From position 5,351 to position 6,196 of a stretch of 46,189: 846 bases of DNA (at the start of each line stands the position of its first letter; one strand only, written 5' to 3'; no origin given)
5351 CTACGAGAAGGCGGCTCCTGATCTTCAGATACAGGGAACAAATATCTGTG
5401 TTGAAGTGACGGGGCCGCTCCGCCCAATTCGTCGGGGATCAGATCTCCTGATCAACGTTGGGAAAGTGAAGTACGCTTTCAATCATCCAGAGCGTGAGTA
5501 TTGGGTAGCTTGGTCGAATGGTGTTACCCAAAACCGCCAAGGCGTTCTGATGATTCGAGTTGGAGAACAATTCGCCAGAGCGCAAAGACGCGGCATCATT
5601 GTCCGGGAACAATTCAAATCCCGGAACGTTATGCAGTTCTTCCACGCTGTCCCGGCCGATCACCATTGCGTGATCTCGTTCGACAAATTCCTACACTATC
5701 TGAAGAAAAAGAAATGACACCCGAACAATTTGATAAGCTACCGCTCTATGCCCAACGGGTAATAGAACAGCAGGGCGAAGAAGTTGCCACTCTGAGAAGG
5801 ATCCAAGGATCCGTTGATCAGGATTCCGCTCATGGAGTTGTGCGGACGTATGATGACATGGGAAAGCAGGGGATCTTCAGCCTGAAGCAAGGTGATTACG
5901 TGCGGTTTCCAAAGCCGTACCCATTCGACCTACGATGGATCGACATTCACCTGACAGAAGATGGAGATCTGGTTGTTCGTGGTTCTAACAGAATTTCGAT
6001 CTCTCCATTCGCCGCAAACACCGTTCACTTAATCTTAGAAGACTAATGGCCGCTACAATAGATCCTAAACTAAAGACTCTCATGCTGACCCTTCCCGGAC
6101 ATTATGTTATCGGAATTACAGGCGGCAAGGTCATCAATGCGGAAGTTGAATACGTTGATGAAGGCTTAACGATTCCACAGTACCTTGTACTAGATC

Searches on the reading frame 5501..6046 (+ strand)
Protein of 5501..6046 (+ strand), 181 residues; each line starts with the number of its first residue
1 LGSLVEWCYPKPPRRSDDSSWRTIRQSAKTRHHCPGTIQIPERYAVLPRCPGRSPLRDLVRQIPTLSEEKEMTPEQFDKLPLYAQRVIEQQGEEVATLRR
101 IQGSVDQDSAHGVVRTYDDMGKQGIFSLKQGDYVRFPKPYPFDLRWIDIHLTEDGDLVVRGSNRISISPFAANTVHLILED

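Call 18: search_protein_families(library=pfam, proteins=[window:5501-6046:+], max_evalue=0.01)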
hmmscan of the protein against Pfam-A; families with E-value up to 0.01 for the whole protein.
window:5501-6046:+ (181 aa): 1 family
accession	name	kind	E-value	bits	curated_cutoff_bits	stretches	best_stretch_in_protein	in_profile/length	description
PF23886.1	DUF7239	-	3.8e-06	27.6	24.6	1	74-180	6-110/112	Family of unknown function (DUF7239)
